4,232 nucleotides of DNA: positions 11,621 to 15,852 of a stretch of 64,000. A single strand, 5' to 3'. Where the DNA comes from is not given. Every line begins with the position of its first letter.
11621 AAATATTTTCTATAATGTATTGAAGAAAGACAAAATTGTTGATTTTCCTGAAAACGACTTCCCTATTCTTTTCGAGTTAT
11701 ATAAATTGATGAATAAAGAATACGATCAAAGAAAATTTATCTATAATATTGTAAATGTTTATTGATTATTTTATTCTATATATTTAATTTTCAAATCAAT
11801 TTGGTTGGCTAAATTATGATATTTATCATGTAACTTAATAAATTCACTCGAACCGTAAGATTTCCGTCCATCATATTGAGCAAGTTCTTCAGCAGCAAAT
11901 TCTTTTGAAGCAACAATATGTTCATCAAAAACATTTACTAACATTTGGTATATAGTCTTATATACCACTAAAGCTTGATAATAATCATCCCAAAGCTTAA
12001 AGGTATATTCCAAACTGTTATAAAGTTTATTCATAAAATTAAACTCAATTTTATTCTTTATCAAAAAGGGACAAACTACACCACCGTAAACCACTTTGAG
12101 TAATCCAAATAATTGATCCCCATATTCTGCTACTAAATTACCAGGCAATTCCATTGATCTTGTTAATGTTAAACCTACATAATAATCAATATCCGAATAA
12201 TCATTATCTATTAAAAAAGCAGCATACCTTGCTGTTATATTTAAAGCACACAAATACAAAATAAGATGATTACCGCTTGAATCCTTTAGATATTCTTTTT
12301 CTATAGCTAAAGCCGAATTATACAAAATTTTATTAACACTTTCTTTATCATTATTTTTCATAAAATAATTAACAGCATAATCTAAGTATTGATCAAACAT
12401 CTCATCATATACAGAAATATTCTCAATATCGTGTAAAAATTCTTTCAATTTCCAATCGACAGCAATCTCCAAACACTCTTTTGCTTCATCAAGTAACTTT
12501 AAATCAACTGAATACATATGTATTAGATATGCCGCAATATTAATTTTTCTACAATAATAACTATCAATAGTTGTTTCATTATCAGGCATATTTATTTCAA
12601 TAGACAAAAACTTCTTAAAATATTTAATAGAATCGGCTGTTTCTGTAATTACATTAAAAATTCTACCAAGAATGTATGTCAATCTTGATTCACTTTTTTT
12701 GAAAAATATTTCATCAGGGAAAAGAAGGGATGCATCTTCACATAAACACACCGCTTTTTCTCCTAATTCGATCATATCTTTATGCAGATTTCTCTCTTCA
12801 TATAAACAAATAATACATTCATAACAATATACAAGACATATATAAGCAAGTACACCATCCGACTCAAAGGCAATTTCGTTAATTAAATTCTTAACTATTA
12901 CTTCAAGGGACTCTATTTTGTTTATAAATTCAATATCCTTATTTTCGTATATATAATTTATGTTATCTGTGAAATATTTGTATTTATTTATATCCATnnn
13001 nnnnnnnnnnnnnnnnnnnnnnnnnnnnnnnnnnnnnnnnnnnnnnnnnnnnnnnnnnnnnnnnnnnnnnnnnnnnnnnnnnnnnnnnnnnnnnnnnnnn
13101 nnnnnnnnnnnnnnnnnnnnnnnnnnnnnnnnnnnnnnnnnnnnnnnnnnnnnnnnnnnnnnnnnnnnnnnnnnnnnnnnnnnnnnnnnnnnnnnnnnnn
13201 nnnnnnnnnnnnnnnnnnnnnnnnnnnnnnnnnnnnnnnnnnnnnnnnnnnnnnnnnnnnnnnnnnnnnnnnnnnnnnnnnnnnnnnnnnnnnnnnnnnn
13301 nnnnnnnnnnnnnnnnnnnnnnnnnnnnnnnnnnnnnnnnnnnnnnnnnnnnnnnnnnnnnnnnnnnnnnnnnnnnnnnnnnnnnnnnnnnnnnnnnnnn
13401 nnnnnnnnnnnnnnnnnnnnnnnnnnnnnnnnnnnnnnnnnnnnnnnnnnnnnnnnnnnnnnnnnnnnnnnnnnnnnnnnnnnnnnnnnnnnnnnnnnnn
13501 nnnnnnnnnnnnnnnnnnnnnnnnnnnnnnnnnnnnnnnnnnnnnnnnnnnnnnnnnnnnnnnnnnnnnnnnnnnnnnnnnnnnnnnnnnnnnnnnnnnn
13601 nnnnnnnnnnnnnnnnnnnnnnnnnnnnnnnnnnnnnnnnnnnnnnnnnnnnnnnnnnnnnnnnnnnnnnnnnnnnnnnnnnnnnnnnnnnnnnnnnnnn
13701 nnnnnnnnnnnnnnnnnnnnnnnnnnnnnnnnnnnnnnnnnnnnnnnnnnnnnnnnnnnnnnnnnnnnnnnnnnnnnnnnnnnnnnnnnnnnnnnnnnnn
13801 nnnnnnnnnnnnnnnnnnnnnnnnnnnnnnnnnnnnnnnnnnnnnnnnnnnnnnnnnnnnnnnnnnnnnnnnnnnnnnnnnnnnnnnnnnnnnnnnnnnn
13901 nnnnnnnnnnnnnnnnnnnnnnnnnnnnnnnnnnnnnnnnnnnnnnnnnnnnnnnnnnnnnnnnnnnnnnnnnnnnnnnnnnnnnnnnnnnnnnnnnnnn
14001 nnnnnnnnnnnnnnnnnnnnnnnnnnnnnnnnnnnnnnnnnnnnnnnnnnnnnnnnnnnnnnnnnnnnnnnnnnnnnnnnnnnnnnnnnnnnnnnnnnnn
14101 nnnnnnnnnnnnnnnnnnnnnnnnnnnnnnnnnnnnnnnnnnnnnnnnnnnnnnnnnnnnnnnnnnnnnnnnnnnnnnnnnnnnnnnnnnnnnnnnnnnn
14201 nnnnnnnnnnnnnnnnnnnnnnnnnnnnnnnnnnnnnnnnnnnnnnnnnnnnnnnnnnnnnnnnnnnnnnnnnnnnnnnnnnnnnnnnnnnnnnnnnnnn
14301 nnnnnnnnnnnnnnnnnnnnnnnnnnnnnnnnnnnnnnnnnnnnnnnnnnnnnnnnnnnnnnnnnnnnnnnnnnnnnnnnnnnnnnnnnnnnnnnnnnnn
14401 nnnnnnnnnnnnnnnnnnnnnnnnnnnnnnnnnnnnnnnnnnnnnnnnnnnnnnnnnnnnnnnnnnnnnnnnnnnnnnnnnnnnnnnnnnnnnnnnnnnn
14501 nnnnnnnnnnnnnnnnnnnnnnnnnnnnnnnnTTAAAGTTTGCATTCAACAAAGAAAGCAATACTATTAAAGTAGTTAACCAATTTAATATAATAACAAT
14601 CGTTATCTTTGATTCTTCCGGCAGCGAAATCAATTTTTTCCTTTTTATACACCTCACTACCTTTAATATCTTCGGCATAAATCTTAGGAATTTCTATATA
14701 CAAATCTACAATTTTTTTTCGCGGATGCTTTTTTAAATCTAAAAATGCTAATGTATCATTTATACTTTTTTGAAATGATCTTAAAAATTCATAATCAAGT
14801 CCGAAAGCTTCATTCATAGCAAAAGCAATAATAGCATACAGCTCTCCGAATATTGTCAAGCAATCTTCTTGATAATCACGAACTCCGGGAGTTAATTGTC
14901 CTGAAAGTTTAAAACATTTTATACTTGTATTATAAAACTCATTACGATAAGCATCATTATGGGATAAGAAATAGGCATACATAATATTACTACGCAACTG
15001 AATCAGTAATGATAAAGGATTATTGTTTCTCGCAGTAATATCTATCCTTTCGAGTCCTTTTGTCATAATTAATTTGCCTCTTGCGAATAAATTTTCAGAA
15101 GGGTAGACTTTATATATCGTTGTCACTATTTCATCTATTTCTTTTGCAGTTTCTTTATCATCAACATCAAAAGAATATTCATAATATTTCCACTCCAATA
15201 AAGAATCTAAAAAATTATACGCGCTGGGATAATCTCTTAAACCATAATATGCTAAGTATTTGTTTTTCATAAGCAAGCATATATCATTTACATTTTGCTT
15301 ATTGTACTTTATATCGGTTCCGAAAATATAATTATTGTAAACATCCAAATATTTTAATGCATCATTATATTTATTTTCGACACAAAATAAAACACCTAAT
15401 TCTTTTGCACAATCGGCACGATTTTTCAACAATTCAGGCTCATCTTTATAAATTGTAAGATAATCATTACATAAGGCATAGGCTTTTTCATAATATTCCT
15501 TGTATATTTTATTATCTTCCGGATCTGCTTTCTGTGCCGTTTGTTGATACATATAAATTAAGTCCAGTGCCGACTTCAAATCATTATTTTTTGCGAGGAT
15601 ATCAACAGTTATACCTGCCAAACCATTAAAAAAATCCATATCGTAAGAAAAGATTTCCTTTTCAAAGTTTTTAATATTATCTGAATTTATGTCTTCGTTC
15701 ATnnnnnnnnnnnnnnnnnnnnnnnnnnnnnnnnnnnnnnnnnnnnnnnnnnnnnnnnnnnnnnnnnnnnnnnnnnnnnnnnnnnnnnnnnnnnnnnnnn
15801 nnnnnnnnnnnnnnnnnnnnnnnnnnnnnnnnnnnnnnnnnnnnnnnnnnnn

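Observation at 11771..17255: Duplicated two-gene module (A-B-A'-B') of unassignable acidic helical-repeat proteins joined to the nuclease-nupC-thyA operon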

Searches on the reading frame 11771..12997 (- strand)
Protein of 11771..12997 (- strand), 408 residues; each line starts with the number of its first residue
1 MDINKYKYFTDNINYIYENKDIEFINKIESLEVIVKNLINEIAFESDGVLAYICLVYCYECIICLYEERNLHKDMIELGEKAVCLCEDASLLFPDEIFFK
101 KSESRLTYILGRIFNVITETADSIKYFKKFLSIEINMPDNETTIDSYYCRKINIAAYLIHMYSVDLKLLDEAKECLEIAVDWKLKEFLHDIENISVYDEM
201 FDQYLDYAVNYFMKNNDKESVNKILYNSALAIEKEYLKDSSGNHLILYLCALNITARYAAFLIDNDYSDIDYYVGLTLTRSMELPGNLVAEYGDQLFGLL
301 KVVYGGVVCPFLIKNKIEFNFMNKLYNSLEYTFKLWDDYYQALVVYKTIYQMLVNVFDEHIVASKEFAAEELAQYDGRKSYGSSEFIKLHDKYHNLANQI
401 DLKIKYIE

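Call 5: search_protein_families(library=pfam, proteins=[window:11771-12997:-], max_evalue=1)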
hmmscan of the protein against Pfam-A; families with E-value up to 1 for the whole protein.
window:11771-12997:- (408 aa): 0 families

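Call 6: search_protein_families(library=ncbifam, proteins=[window:11771-12997:-], max_evalue=1)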
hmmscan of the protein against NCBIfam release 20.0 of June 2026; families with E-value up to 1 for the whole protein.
window:11771-12997:- (408 aa): 0 families

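Call 28: search_protein_families(library=padloc, proteins=[window:11771-12997:-], max_evalue=1)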
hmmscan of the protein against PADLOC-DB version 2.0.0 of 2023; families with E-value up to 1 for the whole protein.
window:11771-12997:- (408 aa): 0 families

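Call 29: search_protein_families(library=phrogs, proteins=[window:11771-12997:-], max_evalue=1)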
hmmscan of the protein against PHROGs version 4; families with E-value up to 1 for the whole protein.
window:11771-12997:- (408 aa): 1 family
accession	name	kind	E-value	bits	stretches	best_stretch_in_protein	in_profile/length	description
phrog_23647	-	moron, auxiliary metabolic gene and host takeover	0.13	13.5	1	49-65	4-20/75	membrane protein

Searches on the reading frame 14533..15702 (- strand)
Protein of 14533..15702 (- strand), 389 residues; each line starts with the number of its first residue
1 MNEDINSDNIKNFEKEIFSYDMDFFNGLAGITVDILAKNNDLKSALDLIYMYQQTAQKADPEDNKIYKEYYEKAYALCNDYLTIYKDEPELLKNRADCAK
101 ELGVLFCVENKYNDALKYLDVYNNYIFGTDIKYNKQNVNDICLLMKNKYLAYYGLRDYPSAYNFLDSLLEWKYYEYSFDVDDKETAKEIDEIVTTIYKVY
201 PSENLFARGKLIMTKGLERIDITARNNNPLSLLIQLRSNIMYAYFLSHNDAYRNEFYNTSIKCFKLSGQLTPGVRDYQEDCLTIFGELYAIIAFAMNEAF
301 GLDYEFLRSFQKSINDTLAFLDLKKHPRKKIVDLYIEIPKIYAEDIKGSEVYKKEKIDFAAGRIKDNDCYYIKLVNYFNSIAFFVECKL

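Call 5: search_protein_families(library=pfam, proteins=[window:14533-15702:-], max_evalue=1)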
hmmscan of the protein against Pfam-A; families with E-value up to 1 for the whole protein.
window:14533-15702:- (389 aa): 0 families

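Call 6: search_protein_families(library=ncbifam, proteins=[window:14533-15702:-], max_evalue=1)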
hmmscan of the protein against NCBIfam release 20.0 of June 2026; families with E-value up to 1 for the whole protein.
window:14533-15702:- (389 aa): 0 families

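Call 18: find_homologous_proteins(query=A2, max_evalue=0.01)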
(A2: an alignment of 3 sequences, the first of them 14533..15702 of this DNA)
Query A2 (3 sequences) (389 aa, profile of the alignment): 3 proteins with E <= 0.01 among 5285 candidates.
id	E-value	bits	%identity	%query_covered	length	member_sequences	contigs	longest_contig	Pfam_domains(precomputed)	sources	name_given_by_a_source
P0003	8.9e-199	679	100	100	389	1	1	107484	-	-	-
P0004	3.0e-192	657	53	100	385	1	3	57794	-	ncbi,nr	ncbi:hypothetical protein LJC25_04770 [Bacteroidales bacterium OttesenSCG-928-K03]|nr:hypothetical p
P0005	9.3e-156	537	20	95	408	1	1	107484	-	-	-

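Call 20: find_related_loci(query=A2, collection=genome_contigs, flank=8000)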
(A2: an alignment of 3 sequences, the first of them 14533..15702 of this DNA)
Query A2 (389 aa) in genome_contigs; peptide patterns used: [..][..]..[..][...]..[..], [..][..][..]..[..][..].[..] (x = any residue, [..] = any of these).
59 stretches matched a pattern, but none encodes a relative of the query by tblastn (E <= 1e-3).

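Call 28: search_protein_families(library=padloc, proteins=[window:14533-15702:-, P0004], max_evalue=1)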
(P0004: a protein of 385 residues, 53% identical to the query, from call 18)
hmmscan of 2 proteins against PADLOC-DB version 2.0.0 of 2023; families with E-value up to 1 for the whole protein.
window:14533-15702:- (389 aa): 0 families

P0004 (385 aa): 0 families

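Call 29: search_protein_families(library=phrogs, proteins=[window:14533-15702:-, P0004], max_evalue=1)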
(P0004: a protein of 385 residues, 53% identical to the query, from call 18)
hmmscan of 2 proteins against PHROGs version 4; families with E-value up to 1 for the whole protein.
window:14533-15702:- (389 aa): 0 families

P0004 (385 aa): 1 family
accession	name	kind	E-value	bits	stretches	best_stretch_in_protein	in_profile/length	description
phrog_26163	-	DNA, RNA and nucleotide metabolism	0.31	12.4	0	183-267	13-96/120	homing endonuclease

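Call 31: search_solved_structures(query=A3, max_evalue=10)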
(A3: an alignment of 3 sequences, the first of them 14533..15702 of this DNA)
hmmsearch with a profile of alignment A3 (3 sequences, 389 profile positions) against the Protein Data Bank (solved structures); distinct sequences matched with E-value up to 10: 4.
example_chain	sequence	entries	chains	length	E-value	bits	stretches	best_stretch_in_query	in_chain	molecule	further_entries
9gzg_A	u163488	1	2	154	0.078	15.7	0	51-121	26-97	Engineered CTPR protein with glutamic acids for conductivity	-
9y6s_6E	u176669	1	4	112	0.41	13.3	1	304-362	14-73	Dynein light chain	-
4yru_A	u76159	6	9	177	0.68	12.6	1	164-204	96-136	Neuronal calcium sensor 1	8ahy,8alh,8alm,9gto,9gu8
4ov2_A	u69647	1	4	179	0.69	12.6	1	164-204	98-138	Neuronal calcium sensor 1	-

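Call 38: predict_structure(alignment_id=A3)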
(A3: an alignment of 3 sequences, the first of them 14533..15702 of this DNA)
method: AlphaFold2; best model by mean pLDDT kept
length: 389 residues; sequences in the alignment: 3
mean_pLDDT: 73.3   pTM: 0.60
mean pLDDT of the five models: 73.3, 72.6, 72.1, 65.3, 63.3
residues with pLDDT >= 90: 59; 70-90: 187; 50-70: 111; < 50: 32
segments of 3 or more residues with pLDDT < 50: 1-15, 143-157
pLDDT, mean of each block of 10 residues (from residue 1): 40 49 58 59 76 73 73 86 81 84 74 77 66 54 45 43 60 67 73 65 60 62 60 80 83 88 83 70 87 89 89 86 80 91 92 91 86 92 89
secondary structure, 60 per line:
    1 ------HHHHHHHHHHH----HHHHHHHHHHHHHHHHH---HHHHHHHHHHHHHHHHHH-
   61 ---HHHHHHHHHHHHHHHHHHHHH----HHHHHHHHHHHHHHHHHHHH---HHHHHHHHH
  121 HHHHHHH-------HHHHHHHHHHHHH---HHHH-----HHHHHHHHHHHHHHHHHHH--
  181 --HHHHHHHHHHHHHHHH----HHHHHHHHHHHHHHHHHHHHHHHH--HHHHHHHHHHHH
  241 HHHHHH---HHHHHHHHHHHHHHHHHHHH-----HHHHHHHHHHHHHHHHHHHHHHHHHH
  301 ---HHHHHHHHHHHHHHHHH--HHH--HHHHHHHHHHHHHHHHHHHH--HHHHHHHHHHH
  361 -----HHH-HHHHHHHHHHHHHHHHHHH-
elements in order: H7-17 H22-38 H42-59 H64-84 H89-108 H112-127 H135-147 H151-154 H160-178 H183-198 H203-226 H229-246 H250-269 H275-300 H304-320 H328-347 H350-360 H370-388

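Call 41: fold_search(model_id=the predicted structure, library=pdb)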
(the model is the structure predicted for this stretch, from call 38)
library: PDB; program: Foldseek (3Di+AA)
matches with E <= 10: 1013; with E <= 0.001: 0
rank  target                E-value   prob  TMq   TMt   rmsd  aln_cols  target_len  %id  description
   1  5a7d_H                3.3e-03  1.00  0.38  0.41  11.2       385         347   11  Tetrameric assembly of LGN with Inscuteable (released 2016-08-03)
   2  5a7d_B                3.3e-03  1.00  0.36  0.39  13.7       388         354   13  Tetrameric assembly of LGN with Inscuteable (released 2016-08-03)
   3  9mg8_B                4.5e-03  0.89  0.16  0.17  25.6       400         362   11  Crystal Structure of b-iTHR-110 (released 2025-12-17)
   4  5a7d_D                4.7e-03  1.00  0.34  0.37  11.4       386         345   11  Tetrameric assembly of LGN with Inscuteable (released 2016-08-03)
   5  4g2v_A                4.7e-03  1.00  0.32  0.36  11.6       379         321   10  Structure complex of LGN binding with FRMPD1 (released 2013-01-23)
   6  3sf4_C                4.7e-03  1.00  0.27  0.30  15.3       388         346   10  Crystal structure of the complex between the conserved cell polarity proteins Inscuteable and LGN (released 2011-11-23)
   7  7rdr_A                4.9e-03  0.99  0.23  0.21  19.3       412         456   11  Circular tandem repeat protein with novel repeat topology and enhanced subunit contact surfaces (released 2021-09-01)
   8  8v3b_a                5.1e-03  1.00  0.33  0.32  12.7       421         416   14  Computational Designed Nanocage O43_129_+4 (released 2024-03-13)
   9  5a7d_G                5.1e-03  1.00  0.33  0.36  11.9       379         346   12  Tetrameric assembly of LGN with Inscuteable (released 2016-08-03)
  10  4a1s_A                5.3e-03  1.00  0.26  0.28  14.3       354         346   11  Crystallographic structure of the Pins:Insc complex (released 2012-03-28)
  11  4wng_A                6.7e-03  1.00  0.33  0.37  11.4       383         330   10  Crystal structure of the TPR domain of LGN in complex with Frmpd4/Preso1 at 2.1 Angstrom resolution (released 2015-09-16)
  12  5a6c_A                7.0e-03  1.00  0.29  0.31  12.7       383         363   10  Concomitant binding of Afadin to LGN and F-actin directs planar spindle orientation (released 2015-12-30)
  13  5a7d_C                8.5e-03  1.00  0.32  0.34  11.8       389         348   12  Tetrameric assembly of LGN with Inscuteable (released 2016-08-03)
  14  6hc2_S                8.5e-03  1.00  0.30  0.31  14.2       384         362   10  Crystal structure of NuMA/LGN hetero-hexamers (released 2019-05-29)
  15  8gel_A                8.5e-03  0.75  0.13  0.11  23.9       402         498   12  Cryo-EM structure of synthetic tetrameric building block sC4 (released 2024-03-13)
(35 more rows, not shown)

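Call 47: find_related_loci(query=A3, collection=metagenome_contigs, flank=8000)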
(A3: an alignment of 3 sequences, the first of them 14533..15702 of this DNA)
Query A3 (389 aa) in metagenome_contigs; peptide patterns used: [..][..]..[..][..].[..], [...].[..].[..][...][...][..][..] (x = any residue, [..] = any of these).
600 stretches matched a pattern, but none encodes a relative of the query by tblastn (E <= 1e-3).

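Call 83: search_dna_similar(query=window:14533-15702:-, collection=phages, mode=protein, max_evalue=0.001, max_rows=8)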
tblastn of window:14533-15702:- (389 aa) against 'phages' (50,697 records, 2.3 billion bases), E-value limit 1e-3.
No match.

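Call 85: search_dna_similar(query=window:14533-15702:-, collection=plasmids, mode=protein, max_evalue=0.001, max_rows=8)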
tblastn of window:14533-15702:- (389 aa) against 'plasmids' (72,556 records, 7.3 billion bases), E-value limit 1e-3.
No match.
